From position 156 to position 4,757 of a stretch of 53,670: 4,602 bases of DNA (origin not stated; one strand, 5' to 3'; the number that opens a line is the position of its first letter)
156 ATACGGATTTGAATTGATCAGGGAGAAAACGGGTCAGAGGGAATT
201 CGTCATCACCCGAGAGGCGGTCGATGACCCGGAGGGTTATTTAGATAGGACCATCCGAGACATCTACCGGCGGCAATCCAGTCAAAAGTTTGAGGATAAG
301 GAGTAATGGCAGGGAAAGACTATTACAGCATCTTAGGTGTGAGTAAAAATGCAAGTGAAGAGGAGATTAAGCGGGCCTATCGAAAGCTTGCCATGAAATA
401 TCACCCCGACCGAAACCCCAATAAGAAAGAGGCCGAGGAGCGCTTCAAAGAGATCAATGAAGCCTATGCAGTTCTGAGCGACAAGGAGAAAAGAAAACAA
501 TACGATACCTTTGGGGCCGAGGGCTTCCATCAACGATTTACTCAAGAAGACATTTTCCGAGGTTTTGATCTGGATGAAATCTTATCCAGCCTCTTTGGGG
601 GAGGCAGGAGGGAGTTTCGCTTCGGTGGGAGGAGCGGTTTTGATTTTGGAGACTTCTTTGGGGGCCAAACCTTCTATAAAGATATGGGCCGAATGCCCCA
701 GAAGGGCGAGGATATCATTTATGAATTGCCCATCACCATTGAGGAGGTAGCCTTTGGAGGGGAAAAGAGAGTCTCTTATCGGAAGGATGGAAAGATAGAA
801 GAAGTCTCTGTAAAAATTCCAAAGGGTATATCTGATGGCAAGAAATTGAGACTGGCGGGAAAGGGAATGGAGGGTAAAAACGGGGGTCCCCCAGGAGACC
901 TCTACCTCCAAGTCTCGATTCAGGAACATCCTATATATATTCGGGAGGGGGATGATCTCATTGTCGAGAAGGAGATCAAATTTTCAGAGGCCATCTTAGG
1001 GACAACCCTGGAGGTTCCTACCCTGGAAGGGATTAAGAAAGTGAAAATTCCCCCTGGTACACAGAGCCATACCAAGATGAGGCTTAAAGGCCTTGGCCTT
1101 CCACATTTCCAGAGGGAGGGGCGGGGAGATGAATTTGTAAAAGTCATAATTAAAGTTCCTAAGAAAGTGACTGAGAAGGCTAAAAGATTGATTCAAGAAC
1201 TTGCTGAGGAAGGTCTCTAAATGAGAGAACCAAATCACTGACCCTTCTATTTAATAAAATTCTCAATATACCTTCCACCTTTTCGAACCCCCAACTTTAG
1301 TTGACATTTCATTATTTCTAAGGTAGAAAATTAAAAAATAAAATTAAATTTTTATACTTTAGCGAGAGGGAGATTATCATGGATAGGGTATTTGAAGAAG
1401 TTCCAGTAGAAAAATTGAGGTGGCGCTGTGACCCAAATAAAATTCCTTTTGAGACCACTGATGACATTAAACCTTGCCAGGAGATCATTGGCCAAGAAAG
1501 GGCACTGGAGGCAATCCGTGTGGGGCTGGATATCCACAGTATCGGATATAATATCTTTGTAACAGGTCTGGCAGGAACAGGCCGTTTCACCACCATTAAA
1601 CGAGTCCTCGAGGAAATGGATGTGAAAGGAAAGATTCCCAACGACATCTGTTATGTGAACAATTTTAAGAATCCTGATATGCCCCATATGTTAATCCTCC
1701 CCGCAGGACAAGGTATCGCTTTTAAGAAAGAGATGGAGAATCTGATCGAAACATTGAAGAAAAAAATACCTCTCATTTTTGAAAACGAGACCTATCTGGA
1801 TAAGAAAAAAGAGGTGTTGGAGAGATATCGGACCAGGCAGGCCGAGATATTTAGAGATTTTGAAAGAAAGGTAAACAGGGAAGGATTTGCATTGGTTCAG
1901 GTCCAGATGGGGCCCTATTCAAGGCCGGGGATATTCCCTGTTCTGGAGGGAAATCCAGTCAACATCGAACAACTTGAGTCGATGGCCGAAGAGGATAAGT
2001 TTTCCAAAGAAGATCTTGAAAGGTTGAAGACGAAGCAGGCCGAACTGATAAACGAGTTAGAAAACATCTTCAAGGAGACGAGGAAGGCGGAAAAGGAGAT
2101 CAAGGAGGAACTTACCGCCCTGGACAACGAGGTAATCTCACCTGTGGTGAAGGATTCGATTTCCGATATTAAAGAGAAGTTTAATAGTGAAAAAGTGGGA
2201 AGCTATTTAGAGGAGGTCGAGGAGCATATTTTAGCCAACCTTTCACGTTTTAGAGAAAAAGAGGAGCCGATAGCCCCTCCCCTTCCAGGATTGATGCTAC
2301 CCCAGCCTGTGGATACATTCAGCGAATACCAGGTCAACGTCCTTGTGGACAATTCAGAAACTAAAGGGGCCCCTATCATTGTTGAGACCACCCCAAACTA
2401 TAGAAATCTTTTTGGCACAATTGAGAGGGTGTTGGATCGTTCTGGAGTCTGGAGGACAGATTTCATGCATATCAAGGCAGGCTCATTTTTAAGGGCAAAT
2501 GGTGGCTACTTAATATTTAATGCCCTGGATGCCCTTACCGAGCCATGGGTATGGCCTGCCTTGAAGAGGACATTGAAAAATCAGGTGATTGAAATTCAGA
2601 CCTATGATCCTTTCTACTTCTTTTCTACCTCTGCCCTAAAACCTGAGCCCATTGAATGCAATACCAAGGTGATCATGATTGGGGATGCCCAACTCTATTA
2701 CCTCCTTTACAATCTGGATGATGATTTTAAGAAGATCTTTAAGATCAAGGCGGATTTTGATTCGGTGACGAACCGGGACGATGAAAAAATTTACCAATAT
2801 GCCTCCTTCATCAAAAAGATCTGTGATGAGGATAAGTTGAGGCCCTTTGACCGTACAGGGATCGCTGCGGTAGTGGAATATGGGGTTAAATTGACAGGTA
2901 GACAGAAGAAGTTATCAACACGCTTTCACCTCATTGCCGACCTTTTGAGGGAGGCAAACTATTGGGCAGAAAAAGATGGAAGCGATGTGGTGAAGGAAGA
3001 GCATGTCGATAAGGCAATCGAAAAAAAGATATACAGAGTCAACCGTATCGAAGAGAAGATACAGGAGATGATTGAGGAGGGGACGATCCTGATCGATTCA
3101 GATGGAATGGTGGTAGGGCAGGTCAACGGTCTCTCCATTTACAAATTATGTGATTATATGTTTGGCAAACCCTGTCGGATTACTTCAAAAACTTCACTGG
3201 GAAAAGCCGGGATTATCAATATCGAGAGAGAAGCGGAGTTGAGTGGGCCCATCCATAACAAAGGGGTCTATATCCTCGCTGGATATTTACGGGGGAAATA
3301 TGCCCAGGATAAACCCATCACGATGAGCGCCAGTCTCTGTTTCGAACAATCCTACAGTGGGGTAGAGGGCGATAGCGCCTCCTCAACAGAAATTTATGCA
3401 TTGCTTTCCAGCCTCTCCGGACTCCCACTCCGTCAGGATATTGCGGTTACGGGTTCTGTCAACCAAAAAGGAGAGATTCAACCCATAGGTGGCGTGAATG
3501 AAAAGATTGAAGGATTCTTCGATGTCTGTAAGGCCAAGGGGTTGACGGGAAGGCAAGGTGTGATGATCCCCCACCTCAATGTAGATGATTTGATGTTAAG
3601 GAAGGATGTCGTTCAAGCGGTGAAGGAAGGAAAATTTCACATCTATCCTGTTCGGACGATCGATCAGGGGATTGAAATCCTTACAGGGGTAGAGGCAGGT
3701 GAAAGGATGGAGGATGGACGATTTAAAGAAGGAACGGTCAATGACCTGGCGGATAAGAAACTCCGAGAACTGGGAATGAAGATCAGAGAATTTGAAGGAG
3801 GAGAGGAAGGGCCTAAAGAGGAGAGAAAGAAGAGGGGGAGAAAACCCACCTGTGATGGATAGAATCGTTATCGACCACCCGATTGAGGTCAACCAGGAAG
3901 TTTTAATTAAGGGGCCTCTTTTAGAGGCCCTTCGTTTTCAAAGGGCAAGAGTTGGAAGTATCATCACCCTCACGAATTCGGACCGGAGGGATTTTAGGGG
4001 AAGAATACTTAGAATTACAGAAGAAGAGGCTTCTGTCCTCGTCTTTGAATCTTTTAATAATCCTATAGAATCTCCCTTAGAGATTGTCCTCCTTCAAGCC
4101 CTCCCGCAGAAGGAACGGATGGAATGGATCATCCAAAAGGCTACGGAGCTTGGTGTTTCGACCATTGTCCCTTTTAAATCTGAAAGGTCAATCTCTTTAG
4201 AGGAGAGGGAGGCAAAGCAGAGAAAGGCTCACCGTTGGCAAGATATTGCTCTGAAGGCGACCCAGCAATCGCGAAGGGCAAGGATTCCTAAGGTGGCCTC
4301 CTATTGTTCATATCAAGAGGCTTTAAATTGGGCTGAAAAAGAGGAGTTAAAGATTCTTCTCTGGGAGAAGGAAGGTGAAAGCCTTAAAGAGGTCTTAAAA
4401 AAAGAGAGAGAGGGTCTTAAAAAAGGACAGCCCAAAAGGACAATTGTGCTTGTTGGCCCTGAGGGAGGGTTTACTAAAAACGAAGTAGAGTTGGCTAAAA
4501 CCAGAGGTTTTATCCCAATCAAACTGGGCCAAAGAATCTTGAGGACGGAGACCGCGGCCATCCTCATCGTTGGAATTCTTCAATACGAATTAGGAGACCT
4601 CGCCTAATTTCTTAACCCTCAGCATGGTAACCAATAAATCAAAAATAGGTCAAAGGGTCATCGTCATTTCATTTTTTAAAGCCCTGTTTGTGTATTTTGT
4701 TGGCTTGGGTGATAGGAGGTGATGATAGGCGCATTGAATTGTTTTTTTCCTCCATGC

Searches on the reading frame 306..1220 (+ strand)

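Call 16: search_protein_families(library=pfam, proteins=[window:306-1220:+], max_evalue=0.000001)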
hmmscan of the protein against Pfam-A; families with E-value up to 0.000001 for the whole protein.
window:306-1220:+ (304 aa): 2 families
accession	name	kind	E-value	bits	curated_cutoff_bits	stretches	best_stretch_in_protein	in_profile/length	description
PF01556.23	DnaJ_C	-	2.2e-48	164.6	26.6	1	138-285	2-152/152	DnaJ C terminal domain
PF00226.36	DnaJ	-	2.8e-31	107.8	27.8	1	5-67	1-63/63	DnaJ domain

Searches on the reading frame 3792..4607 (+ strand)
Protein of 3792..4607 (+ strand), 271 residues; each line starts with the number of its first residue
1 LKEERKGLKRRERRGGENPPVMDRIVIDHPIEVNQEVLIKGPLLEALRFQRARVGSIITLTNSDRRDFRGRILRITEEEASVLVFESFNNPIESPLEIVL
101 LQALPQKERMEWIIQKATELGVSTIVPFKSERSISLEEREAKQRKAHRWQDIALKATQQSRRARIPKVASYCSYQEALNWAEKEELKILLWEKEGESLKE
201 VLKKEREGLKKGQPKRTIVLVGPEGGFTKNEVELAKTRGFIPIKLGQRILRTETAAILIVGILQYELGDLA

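Call 16: search_protein_families(library=pfam, proteins=[window:3792-4607:+], max_evalue=0.000001)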
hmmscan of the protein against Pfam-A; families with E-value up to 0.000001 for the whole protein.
window:3792-4607:+ (271 aa): 1 family
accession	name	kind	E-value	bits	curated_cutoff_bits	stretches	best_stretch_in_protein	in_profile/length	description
PF04452.19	Methyltrans_RNA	-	8.5e-52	175.5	23.9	1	93-264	2-165/165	RNA methyltransferase domain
